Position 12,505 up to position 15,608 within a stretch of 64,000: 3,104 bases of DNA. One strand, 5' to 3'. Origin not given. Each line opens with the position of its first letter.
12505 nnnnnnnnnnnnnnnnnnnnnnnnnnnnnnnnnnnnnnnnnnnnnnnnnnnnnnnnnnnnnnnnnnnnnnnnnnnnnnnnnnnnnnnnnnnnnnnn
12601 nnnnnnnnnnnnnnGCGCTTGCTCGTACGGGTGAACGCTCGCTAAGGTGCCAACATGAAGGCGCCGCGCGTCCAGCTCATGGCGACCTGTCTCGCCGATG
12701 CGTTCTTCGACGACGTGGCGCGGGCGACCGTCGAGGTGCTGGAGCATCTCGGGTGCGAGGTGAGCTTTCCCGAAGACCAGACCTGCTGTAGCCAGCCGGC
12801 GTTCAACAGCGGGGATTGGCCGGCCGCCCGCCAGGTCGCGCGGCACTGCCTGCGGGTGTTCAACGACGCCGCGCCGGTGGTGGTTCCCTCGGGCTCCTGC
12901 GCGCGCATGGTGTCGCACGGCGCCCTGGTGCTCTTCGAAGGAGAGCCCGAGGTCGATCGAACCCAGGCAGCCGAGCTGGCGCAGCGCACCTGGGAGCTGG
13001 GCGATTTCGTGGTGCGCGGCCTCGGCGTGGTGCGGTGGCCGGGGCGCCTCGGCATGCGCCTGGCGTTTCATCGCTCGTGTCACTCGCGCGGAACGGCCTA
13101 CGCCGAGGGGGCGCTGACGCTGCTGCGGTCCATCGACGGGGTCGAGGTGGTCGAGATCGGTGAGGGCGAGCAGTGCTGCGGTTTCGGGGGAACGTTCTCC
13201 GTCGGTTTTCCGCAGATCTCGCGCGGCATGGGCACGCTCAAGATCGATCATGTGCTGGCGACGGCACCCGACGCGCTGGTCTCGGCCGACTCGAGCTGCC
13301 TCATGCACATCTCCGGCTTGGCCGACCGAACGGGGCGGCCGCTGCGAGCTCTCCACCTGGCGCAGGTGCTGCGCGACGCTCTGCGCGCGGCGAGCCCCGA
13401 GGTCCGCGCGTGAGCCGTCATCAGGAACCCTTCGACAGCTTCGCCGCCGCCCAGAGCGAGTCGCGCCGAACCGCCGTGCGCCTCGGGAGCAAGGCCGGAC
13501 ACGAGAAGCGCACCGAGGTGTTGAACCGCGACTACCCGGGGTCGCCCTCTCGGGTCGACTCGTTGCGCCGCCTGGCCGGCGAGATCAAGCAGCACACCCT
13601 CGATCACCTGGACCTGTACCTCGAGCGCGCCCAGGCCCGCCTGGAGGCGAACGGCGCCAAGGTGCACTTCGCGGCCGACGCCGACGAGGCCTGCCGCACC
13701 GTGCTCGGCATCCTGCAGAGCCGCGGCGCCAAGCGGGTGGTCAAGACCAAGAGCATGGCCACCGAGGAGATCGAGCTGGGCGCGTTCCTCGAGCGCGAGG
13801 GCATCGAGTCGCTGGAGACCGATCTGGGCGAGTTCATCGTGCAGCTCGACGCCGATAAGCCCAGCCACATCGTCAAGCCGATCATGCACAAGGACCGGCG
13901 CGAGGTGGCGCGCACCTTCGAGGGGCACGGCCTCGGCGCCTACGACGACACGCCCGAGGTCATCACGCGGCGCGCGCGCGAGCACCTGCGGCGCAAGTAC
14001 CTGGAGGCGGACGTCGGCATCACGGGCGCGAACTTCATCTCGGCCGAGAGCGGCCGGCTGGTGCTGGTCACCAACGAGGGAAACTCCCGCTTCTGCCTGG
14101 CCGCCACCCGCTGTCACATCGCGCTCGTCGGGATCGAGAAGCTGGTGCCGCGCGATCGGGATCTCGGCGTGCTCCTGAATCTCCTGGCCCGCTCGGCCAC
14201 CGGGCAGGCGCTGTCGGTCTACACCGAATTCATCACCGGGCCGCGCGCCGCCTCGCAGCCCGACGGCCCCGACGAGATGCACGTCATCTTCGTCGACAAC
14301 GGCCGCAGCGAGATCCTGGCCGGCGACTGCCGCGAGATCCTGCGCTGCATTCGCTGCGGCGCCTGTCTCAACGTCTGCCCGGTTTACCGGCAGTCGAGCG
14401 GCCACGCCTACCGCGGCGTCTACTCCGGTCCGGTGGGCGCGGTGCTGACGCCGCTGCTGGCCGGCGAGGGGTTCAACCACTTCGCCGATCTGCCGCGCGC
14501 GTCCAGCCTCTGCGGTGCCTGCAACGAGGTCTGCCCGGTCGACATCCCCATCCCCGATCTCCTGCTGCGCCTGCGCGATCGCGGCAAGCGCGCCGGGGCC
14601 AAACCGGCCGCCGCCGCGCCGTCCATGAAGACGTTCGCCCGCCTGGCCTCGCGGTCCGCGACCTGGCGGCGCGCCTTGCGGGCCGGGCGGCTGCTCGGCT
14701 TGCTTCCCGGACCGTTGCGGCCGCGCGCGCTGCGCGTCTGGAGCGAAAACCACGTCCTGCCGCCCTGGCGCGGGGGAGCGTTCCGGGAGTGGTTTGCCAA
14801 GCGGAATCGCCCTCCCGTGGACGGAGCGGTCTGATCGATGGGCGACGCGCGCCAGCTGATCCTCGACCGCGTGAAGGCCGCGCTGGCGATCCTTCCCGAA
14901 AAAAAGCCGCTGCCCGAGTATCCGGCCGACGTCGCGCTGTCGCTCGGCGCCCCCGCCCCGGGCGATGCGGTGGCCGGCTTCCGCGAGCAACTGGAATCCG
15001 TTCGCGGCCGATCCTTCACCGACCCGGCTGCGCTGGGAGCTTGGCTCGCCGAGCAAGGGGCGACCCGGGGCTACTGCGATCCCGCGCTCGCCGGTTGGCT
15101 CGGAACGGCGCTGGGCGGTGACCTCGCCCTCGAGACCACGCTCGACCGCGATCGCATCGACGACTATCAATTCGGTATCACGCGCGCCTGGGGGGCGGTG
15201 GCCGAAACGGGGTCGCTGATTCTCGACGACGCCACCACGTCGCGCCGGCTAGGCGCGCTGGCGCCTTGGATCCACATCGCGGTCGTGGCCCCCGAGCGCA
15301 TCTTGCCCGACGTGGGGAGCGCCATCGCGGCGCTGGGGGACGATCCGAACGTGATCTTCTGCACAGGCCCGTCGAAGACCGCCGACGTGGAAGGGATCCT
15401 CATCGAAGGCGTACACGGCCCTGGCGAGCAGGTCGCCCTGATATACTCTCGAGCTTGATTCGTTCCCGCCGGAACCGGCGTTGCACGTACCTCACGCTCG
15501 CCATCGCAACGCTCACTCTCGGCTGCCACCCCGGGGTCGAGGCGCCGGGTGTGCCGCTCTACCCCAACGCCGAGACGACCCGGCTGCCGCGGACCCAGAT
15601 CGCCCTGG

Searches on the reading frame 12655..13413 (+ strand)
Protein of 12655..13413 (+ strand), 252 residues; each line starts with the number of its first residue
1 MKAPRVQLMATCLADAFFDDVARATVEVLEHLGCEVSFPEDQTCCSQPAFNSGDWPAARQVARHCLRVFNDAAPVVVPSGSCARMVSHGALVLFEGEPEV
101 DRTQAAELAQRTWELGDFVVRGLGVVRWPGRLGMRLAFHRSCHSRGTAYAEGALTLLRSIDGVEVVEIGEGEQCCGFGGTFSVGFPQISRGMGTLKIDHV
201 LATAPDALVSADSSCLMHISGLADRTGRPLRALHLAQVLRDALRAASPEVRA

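Call 8: search_protein_families(library=pfam, proteins=[window:12655-13413:+], max_evalue=0.001)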
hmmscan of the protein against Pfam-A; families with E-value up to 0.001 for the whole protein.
window:12655-13413:+ (252 aa): 1 family
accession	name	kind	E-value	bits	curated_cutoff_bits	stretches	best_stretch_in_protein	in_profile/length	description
PF02754.22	CCG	-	3.3e-28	98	20.6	2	137-219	2-84/85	Cysteine-rich domain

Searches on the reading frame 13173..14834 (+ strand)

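Call 8: search_protein_families(library=pfam, proteins=[window:13173-14834:+], max_evalue=0.001)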
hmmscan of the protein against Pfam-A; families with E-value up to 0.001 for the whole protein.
window:13173-14834:+ (553 aa): 10 families
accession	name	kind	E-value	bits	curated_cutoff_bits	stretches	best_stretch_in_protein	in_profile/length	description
PF02589.21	LUD_dom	-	8.3e-46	156.5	22.6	1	150-374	1-189/189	LUD domain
PF13183.11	Fer4_8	-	2.4e-13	50.9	27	1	389-458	2-68/68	4Fe-4S dicluster domain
PF00037.32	Fer4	-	6.3e-06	26.2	21.1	0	391-404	7-20/24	4Fe-4S binding domain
PF12798.12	Fer4_3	-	7e-06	26.9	27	0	392-404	1-13/15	4Fe-4S binding domain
PF13187.11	Fer4_9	-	7.7e-06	26.3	27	0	385-403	30-48/52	4Fe-4S dicluster domain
PF12838.12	Fer4_7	-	1.1e-05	26.2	27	1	391-458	1-52/52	4Fe-4S dicluster domain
PF11870.13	LutB_C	-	6.3e-05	23.7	26.8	1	474-545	20-87/88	Lactate utilisation protein B, C-terminal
PF13237.11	Fer4_10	-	6.9e-05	23.1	25.5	0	391-406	8-24/53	4Fe-4S dicluster domain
PF13534.11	Fer4_17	-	0.00013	22.9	22.2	1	391-458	1-60/61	4Fe-4S dicluster domain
PF12837.12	Fer4_6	-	0.00074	19.8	25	0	391-405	8-22/24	4Fe-4S binding domain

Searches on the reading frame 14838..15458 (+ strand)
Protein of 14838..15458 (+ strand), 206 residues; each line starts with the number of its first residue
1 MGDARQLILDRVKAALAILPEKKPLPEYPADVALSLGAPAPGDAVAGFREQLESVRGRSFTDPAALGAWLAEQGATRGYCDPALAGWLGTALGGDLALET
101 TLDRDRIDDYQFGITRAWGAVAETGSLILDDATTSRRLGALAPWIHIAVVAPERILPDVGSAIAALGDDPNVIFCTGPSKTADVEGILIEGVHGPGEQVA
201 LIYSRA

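Call 8: search_protein_families(library=pfam, proteins=[window:14838-15458:+], max_evalue=0.001)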
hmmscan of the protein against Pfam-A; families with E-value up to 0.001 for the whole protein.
window:14838-15458:+ (206 aa): 1 family
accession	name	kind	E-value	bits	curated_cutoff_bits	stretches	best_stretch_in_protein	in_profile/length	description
PF02589.21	LUD_dom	-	1e-19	71.5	22.6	1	104-201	79-187/189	LUD domain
